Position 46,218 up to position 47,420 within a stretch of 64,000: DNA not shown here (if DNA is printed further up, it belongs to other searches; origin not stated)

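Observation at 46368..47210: P-type ATPase carries a C-terminal domain of seven degenerate '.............' repeats plus an extra terminal TM helix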

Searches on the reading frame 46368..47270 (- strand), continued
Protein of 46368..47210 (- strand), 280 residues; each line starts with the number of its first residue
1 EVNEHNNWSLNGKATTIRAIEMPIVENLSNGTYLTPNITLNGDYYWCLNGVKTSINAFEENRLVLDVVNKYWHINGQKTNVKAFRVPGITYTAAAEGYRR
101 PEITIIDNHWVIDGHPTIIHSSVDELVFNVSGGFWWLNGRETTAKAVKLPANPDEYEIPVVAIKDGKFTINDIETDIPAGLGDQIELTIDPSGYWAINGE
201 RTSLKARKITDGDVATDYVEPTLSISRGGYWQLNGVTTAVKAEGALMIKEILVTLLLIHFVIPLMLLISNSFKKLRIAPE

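Call 54: search_protein_families(library=phrogs, proteins=[window:46470-47270:-, P0170, P0176, P0235, P0262, P0214, P0216], max_evalue=0.001)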
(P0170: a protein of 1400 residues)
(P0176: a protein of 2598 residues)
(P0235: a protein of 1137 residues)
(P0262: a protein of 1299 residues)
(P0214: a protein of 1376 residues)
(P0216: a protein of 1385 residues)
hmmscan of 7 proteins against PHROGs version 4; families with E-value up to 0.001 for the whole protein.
window:46470-47270:- (267 aa): 1 family
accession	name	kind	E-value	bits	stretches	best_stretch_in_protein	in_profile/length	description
phrog_27088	-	unknown function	3.2e-05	24.7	0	65-117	43-94/269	-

P0170 (1400 aa): 3 families
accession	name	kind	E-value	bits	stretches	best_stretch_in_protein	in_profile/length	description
phrog_2189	-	tail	2.2e-23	83.1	2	17-83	516-582/971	tail protein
phrog_38044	-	unknown function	6.3e-19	67.5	2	871-989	2169-2293/3576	-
phrog_27088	-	unknown function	4.4e-18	66.8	3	399-491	25-113/269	-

P0176 (2598 aa): 4 families
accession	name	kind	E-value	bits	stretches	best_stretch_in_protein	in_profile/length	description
phrog_27088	-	unknown function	6.6e-24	85.9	3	876-937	35-92/269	-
phrog_32509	-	unknown function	2.6e-18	67.5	1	778-814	20-57/396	-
phrog_37283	-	unknown function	9e-08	32.6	0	1189-1237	236-283/386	-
phrog_2189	-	tail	5.5e-06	25.6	1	1459-1537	511-579/971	tail protein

P0235 (1137 aa): 3 families
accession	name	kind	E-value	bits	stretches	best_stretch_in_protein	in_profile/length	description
phrog_2189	-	tail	5e-25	88.6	2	579-674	495-584/971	tail protein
phrog_38044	-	unknown function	6.4e-23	80.8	2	600-676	2175-2248/3576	-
phrog_27088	-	unknown function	2.7e-17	64.3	2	393-464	25-95/269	-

P0262 (1299 aa): 10 families
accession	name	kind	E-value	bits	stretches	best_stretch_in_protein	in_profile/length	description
phrog_32123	-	unknown function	5.2e-97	326.3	1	1100-1299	333-532/532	-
phrog_21909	-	unknown function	6.3e-78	263.4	1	1113-1299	108-294/294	-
phrog_27088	-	unknown function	1.1e-29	104.8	3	299-379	36-108/269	-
phrog_7927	-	unknown function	4.9e-20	72.7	0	971-1000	29-61/78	-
phrog_37283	-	unknown function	1.2e-18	68.4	3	223-263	236-277/386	-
phrog_25979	-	unknown function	1.9e-12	47.7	1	343-433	161-242/521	-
phrog_13286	-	tail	2.5e-11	43.7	1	350-398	58-106/662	tail protein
phrog_19976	-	tail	1.8e-09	38.4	1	330-398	89-145/256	tail assembly protein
phrog_14726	-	tail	3.8e-09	36.8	1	360-402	122-170/537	tail fiber protein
phrog_22483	-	unknown function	1.3e-07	32.1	1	351-401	24-74/306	-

P0214 (1376 aa): 5 families
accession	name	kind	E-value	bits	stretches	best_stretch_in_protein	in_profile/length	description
phrog_27088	-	unknown function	1.4e-16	61.9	1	184-242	34-87/269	-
phrog_37283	-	unknown function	2.3e-08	34.5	0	207-242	240-273/386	-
phrog_9525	-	tail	2e-06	27.5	1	129-169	425-465/728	tail fiber protein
phrog_32509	-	unknown function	3.9e-06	27.4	1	121-156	19-54/396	-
phrog_1125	-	tail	0.00055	20.3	0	263-293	202-232/412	tail fiber protein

P0216 (1385 aa): 24 families
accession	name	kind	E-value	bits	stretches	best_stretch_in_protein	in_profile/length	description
phrog_37283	-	unknown function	2.8e-40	139.6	6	203-246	229-272/386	-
phrog_1858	-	tail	5.3e-40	138.2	2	950-1299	53-295/1018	tail fiber protein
phrog_523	-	tail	2.8e-39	136.4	2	751-927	485-640/673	tail collar fiber protein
phrog_27088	-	unknown function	8.7e-38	131.4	4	303-388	36-116/269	-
phrog_32509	-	unknown function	1.3e-36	127.7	5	543-579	22-58/396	-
phrog_327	-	tail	3.9e-31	110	2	742-1056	300-561/618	tail protein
phrog_6256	-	tail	4.4e-23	83.2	2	752-848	289-370/686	tail fiber protein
phrog_20472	-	unknown function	5.3e-21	76.4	2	1126-1296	219-364/366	-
phrog_14307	-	unknown function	3.1e-20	73.3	2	750-822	46-103/137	-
phrog_19618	-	tail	9.9e-16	58.7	2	1129-1209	133-208/387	tail collar protein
phrog_9116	-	tail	2.7e-14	53.8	2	753-819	60-121/455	tail protein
phrog_3100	-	tail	2.1e-13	52.3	2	1024-1295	198-379/382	tail fiber protein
phrog_12846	-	tail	3.2e-13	50.4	2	1117-1300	140-307/552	tail fiber protein; Ig-domain containing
phrog_2097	-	tail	5e-13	49.6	2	745-787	379-421/644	tail fiber protein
phrog_9525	-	tail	9.7e-12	45.1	1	149-177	620-648/728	tail fiber protein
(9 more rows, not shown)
